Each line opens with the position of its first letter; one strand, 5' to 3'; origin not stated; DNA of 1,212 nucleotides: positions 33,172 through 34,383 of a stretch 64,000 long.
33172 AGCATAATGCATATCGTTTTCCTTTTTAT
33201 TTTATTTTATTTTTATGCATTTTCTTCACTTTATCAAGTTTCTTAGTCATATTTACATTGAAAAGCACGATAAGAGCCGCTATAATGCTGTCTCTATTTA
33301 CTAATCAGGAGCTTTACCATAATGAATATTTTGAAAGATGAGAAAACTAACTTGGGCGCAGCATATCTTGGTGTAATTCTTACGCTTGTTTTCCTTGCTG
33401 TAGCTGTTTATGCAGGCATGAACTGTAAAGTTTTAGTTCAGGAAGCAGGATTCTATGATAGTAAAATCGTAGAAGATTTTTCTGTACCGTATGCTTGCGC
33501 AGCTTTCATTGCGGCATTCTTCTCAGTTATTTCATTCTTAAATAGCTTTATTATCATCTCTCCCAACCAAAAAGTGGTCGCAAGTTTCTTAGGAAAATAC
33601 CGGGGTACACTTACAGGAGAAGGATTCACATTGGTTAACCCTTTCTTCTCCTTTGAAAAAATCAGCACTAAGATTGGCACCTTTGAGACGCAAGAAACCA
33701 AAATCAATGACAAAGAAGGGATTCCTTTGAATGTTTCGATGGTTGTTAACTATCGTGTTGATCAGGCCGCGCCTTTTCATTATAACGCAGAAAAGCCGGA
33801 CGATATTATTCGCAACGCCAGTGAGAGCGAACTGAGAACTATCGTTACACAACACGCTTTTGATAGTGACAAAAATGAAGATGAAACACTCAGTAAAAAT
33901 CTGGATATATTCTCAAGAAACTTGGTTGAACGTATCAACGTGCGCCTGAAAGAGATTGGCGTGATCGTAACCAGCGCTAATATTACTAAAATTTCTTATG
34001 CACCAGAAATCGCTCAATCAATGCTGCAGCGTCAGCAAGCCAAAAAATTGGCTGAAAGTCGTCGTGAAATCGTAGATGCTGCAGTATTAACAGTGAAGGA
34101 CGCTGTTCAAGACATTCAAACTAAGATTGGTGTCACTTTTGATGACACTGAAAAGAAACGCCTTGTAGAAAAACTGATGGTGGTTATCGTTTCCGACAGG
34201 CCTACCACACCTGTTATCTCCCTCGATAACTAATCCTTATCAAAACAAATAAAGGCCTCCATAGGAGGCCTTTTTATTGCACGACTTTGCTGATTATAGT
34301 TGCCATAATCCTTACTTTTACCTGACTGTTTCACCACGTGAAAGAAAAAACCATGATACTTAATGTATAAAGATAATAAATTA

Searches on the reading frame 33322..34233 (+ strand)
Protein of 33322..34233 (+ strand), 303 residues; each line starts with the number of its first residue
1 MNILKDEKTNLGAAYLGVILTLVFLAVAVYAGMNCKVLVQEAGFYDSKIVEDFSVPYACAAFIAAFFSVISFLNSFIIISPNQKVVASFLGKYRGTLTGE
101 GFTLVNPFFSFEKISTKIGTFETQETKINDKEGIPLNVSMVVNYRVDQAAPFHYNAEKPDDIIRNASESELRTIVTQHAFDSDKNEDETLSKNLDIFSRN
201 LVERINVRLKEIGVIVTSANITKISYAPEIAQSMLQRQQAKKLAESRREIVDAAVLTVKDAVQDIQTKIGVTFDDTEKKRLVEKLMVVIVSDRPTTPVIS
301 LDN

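Call 69: search_protein_families(library=pfam, proteins=[window:33322-34233:+], max_evalue=0.001)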
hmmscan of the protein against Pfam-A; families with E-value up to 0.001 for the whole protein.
window:33322-34233:+ (303 aa): 1 family
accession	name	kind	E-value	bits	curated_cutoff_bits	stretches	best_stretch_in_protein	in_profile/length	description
PF01145.31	Band_7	-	2e-24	87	23.6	1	78-245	2-166/176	SPFH domain / Band 7 family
